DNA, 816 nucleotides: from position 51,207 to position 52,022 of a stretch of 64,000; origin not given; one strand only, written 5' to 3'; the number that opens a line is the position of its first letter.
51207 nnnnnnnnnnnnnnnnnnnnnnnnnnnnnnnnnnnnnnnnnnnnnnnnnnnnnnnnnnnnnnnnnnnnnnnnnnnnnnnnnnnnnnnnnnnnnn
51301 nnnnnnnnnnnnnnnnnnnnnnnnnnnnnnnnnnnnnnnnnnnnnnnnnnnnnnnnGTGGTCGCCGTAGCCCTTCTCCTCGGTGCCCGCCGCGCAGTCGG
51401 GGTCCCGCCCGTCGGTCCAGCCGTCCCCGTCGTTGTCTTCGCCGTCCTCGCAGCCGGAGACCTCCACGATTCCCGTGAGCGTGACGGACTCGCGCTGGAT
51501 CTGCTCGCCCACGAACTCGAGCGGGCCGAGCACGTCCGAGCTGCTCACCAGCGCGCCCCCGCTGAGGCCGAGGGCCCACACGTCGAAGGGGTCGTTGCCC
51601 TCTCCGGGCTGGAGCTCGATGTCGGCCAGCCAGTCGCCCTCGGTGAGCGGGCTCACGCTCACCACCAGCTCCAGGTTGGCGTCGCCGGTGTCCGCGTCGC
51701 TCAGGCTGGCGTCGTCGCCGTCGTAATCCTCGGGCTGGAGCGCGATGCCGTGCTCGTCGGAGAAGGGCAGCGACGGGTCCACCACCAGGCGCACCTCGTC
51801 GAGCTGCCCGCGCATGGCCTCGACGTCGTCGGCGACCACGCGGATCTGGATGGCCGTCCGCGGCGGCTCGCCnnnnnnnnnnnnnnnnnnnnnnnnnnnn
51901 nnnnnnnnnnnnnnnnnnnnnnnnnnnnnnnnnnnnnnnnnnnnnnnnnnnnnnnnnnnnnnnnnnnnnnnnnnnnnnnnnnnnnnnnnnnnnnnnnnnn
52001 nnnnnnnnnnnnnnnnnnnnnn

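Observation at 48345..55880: Giant hyper-acidic Cys-bracketed DxDxDG repeat lipoprotein coupled to a PEGA protein, selB and an orphan ABC ATPase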

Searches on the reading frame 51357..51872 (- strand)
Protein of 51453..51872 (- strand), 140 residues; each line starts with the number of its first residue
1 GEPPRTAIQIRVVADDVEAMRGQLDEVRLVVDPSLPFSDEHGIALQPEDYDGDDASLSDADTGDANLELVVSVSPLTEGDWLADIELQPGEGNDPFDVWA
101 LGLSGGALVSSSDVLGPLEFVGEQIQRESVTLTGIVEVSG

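Call 22: search_protein_families(library=pfam, proteins=[window:51453-51872:-], max_evalue=10)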
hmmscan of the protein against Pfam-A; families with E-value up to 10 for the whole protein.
seq(140 aa): 1 family
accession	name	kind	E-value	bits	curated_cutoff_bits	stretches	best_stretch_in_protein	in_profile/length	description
PF01688.23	Herpes_gI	-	0.17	12.3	27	1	98-138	32-68/155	Alphaherpesvirus glycoprotein I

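Call 33: find_homologous_proteins(query=window:51453-51872:-, max_evalue=0.1)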
Query seq(140 aa): 70 candidates shared short words with the query, none scored E <= 0.1.

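Call 44: search_protein_representatives(protein=window:51453-51872:-)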
Query: 140 residues. Proteins with E-value up to 0.001 (for the whole library): 14; up to 1e-10: 4; up to 1e-30: 0. The best 14 are listed.
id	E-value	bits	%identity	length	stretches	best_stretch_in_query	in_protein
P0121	2.2e-14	69.8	40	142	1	4-125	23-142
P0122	1.2e-13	67.4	40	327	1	4-130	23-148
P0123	8.6e-13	64.6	45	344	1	5-128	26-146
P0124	2.0e-11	60.2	37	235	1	2-130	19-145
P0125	5.2e-09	52.4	35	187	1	4-124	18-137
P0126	4.5e-08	49.3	35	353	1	5-134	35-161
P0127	2.5e-07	46.9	40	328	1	5-133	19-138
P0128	4.7e-07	46.0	35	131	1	2-106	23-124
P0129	5.4e-07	45.8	38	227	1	3-127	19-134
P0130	6.2e-07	45.7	31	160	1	5-129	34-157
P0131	2.2e-06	43.9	36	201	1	4-133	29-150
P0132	1.1e-05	41.7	29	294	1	5-130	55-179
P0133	5.3e-04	36.1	40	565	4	34-102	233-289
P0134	9.9e-04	35.3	30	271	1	5-135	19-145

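Call 59: find_encoding_contigs(protein=P0126, flank=8000, max_places=3)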
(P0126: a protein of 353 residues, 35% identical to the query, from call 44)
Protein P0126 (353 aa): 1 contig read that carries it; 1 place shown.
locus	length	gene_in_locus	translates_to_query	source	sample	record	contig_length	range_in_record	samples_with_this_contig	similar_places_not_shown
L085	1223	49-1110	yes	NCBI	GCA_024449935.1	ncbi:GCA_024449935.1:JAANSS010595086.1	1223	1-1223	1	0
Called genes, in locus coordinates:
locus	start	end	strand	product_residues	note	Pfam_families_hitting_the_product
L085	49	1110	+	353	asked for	-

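Call 60: find_encoding_contigs(protein=P0127, flank=8000, max_places=3)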
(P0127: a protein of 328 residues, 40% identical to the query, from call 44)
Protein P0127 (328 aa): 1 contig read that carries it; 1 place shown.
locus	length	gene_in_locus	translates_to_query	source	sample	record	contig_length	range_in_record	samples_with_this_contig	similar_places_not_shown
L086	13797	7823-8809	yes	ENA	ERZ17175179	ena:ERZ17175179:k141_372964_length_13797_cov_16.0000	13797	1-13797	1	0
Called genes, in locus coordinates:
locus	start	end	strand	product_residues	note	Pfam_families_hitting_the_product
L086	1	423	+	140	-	?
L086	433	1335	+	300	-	PF02899:Phage_int_SAM_1, PF00589:Phage_integrase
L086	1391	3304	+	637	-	PF00005:ABC_tran, PF02463:SMC_N (faint), PF03308:MeaB (faint), PF13476:AAA_23 (faint), PF13555:AAA_29 (faint), PF12848:ABC_tran_Xtn (weak), PF00005:ABC_tran, PF16326:ABC_tran_CTD, +4 more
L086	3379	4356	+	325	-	PF13205:Big_5 (faint)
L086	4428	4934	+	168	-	PF00578:AhpC-TSA, PF08534:Redoxin, PF00085:Thioredoxin, PF13098:Thioredoxin_2, PF13905:Thioredoxin_8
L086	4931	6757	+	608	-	PF07884:VKOR, PF13462:Thioredoxin_4, PF01323:DSBA, PF03781:FGE-sulfatase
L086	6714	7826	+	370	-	PF08308:PEGA, PF13620:CarboxypepD_reg (faint), PF08308:PEGA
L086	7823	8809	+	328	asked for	-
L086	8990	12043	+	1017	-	-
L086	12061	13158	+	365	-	PF17957:Big_7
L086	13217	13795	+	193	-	?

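Call 61: find_encoding_contigs(protein=P0122, flank=8000, max_places=3)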
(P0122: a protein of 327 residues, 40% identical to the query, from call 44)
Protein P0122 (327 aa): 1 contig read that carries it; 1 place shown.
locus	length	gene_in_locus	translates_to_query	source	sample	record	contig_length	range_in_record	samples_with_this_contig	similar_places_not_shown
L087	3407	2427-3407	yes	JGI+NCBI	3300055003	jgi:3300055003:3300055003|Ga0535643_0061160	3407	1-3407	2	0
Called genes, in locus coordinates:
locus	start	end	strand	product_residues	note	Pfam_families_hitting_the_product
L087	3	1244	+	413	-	PF03144:GTP_EFTU_D2, PF25461:Beta-barrel_SelB, PF09106:WHD_2nd_SelB, PF09107:WHD_3rd_SelB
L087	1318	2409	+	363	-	PF08308:PEGA, PF13620:CarboxypepD_reg (faint), PF08308:PEGA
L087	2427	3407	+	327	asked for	?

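Call 62: find_encoding_contigs(protein=P0132, flank=8000, max_places=3)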
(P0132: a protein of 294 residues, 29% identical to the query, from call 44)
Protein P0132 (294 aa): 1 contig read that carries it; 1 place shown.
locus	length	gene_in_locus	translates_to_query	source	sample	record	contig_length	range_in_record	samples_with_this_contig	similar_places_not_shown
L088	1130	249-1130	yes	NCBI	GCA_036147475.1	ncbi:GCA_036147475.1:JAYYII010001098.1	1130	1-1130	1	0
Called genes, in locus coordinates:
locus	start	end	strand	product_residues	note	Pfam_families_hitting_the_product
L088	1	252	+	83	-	?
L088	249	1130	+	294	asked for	?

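Call 63: find_encoding_contigs(protein=P0134, flank=8000, max_places=3)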
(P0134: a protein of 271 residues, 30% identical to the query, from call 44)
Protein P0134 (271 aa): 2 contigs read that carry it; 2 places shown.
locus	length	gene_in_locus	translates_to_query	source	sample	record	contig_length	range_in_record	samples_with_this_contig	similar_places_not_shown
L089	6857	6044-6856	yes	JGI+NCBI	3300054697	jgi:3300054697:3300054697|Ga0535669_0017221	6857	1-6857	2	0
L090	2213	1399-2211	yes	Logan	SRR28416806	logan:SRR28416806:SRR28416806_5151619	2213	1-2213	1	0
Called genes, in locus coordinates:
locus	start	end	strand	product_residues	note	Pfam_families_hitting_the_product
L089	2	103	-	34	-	?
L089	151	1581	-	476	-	PF25302:NADase_transloc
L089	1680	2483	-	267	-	PF04294:VanW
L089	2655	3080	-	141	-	-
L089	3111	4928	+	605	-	PF00009:GTP_EFTU, PF01926:MMR_HSR1 (weak), PF03144:GTP_EFTU_D2, PF25461:Beta-barrel_SelB, PF09106:WHD_2nd_SelB (weak), PF09107:WHD_3rd_SelB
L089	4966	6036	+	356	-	PF08308:PEGA, PF13620:CarboxypepD_reg (faint), PF08308:PEGA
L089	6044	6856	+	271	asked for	?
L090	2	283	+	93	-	?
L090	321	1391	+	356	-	PF08308:PEGA, PF13620:CarboxypepD_reg (faint), PF08308:PEGA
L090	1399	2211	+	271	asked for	?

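Call 64: predict_structure(alignment_id=A5)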
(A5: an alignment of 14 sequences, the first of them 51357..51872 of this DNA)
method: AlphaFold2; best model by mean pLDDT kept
length: 172 residues; sequences in the alignment: 14
mean_pLDDT: 86.0   pTM: 0.76
mean pLDDT of the five models: 86.0, 85.0, 84.8, 84.7, 83.2
residues with pLDDT >= 90: 111; 70-90: 23; 50-70: 35; < 50: 3
segments of 3 or more residues with pLDDT < 50: 170-172
pLDDT, mean of each block of 10 residues (from residue 1): 85 96 96 93 92 91 91 94 95 93 93 97 96 75 66 63 54 38
secondary structure, 60 per line:
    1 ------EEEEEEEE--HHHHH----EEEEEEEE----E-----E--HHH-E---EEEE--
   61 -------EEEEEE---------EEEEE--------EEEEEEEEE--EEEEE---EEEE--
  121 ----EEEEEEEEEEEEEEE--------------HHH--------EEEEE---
elements in order: E7-14 H17-21 E26-33 E55-58 E68-73 E83-87 E96-104 E107-111 E115-118 E125-139 E165-169

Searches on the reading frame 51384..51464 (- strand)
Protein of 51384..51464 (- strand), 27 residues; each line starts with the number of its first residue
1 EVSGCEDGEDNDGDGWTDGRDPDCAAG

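Call 52: search_solved_structures(query=A4, max_evalue=10, show_alignments=5)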
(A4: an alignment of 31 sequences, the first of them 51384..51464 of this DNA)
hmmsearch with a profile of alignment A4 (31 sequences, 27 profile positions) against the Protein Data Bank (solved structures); distinct sequences matched with E-value up to 10: 11.
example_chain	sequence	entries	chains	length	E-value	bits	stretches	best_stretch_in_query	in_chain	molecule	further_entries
7plp_A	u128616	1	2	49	8.9e-06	28.4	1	3-24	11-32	Teneurin-4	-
7bam_A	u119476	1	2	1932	0.023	17.5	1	3-24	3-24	Teneurin-4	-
7ban_A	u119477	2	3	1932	0.023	17.5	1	3-24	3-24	Teneurin-4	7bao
6cmx_A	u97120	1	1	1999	0.055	16.3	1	1-24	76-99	Teneurin-2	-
9g42_A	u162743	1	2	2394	0.16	14.8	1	3-24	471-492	Teneurin transmembrane protein 2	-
9g2h_A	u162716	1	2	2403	0.16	14.8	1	3-24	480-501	Teneurin transmembrane protein 2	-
9g41_A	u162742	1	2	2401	0.16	14.8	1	3-24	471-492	Teneurin transmembrane protein 2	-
9g2f_A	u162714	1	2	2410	0.16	14.8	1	3-24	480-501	Teneurin transmembrane protein 2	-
6vhh_A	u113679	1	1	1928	0.4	13.5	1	3-24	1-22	Teneurin-2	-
3c24_A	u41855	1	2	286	0.9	12.4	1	12-21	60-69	Putative oxidoreductase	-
1ttx_A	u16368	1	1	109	1.5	11.7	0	9-17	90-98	Oncomodulin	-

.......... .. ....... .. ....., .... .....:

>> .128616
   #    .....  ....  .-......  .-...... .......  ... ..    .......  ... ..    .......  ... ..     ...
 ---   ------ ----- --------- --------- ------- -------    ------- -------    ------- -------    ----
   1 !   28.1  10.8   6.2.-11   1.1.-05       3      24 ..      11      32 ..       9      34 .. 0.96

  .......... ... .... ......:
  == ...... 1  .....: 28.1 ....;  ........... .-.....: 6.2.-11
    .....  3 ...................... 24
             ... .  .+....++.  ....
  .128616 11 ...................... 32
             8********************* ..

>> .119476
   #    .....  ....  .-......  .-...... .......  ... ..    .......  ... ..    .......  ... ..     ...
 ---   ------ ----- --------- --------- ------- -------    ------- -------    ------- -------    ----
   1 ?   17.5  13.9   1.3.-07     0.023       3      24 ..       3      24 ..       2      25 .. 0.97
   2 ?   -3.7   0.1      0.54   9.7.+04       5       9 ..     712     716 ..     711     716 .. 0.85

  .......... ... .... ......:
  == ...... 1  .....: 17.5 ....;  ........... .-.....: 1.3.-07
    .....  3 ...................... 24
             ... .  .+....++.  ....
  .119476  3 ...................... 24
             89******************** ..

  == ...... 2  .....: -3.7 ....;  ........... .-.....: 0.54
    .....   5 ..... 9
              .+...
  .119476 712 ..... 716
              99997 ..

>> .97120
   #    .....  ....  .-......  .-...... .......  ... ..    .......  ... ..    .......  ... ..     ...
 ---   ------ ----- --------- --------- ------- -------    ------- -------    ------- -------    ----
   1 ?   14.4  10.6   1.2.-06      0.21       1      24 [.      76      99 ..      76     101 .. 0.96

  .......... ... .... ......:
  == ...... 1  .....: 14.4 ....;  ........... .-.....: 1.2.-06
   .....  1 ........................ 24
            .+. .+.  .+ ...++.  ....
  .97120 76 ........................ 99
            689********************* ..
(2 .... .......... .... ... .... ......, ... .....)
